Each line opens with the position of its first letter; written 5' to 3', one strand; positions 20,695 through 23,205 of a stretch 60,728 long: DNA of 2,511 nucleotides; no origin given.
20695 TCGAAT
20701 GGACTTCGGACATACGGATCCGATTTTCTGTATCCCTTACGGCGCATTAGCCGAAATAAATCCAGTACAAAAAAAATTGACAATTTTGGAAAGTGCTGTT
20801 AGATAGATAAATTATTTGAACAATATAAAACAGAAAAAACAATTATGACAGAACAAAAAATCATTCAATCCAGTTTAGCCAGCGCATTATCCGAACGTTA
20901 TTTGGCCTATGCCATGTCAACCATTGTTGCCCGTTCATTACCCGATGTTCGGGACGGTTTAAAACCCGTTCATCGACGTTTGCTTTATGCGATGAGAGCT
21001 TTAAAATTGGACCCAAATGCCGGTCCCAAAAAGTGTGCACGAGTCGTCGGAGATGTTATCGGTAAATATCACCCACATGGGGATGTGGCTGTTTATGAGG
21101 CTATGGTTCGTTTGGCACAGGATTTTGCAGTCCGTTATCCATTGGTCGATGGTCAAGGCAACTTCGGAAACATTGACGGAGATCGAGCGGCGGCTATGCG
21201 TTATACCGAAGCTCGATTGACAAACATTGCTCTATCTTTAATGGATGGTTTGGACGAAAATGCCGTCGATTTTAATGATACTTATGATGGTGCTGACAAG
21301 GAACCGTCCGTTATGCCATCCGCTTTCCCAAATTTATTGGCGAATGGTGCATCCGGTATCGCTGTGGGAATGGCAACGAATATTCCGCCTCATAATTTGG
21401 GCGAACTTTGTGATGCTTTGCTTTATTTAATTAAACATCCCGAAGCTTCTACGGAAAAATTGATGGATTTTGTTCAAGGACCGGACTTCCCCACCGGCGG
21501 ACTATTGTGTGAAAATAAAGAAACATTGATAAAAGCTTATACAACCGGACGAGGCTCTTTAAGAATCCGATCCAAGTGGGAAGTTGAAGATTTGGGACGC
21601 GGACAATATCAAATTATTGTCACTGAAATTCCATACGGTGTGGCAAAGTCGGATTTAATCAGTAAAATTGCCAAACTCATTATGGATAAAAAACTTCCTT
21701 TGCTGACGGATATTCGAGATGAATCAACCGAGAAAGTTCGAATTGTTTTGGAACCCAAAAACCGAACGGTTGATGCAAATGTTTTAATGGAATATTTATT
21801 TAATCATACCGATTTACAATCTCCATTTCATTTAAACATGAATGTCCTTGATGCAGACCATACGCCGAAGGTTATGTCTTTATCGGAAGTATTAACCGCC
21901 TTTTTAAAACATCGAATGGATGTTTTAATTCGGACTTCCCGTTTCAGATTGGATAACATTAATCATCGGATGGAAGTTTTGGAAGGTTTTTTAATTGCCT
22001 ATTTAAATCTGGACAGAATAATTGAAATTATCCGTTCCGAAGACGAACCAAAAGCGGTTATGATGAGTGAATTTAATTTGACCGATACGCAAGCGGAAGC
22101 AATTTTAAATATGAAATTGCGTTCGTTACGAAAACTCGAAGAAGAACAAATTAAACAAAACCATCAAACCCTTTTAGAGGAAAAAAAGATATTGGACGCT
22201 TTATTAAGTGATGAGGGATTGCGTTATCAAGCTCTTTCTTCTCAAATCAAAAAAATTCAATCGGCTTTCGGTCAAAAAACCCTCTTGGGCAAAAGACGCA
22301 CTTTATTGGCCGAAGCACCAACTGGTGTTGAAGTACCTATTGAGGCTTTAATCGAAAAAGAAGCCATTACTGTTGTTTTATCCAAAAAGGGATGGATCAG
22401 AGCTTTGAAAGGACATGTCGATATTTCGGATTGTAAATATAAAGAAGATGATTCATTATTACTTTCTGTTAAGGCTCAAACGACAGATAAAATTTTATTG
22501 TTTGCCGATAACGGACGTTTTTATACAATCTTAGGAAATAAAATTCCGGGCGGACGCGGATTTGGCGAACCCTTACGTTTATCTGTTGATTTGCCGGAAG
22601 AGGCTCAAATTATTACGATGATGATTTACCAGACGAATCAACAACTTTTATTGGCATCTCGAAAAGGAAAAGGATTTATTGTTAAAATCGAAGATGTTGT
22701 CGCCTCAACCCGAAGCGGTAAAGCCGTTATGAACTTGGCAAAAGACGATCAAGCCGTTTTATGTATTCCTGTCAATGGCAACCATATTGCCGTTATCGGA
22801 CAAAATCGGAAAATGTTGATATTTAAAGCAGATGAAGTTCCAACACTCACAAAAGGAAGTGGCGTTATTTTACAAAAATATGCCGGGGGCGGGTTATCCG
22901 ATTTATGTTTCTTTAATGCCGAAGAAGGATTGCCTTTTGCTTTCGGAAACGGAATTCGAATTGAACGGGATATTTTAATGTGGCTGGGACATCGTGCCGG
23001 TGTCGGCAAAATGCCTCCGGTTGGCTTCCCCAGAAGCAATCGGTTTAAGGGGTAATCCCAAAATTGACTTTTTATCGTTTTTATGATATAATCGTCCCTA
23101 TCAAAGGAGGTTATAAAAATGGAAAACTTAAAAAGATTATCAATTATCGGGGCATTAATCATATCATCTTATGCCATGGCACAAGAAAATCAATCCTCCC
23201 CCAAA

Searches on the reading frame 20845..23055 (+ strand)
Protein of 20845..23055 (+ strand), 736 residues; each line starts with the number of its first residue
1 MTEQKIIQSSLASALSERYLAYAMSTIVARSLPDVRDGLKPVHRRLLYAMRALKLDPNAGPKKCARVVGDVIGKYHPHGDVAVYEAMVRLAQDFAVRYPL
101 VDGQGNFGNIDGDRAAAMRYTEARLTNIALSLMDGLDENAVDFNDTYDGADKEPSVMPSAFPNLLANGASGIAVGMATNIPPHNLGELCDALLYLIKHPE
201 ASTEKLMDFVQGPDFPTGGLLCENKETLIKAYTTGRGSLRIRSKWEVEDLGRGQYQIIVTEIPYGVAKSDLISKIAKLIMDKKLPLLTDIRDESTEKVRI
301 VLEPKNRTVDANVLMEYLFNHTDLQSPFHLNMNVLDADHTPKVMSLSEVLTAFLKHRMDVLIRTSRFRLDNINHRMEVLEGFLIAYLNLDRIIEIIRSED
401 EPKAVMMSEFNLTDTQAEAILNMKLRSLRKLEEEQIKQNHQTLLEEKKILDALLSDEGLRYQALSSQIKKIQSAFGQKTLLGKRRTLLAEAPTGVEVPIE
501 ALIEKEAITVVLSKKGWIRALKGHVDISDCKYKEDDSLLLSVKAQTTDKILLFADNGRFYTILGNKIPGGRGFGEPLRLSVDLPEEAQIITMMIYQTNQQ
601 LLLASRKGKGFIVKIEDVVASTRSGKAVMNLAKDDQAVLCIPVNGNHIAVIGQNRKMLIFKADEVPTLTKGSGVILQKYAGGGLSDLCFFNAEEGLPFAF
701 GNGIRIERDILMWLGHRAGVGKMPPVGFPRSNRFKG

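Call 17: search_protein_families(library=pfam, proteins=[window:20845-23055:+], max_evalue=0.00001)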
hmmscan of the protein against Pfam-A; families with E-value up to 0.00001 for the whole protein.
window:20845-23055:+ (736 aa): 2 families
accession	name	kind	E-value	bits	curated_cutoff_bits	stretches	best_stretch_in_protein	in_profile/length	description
PF00521.26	DNA_topoisoIV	-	7.3e-147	490.1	31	1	30-466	1-429/432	DNA gyrase/topoisomerase IV, subunit A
PF03989.18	DNA_gyraseA_C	-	3.2e-13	49.3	27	1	600-644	2-48/48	DNA gyrase C-terminal domain, beta-propeller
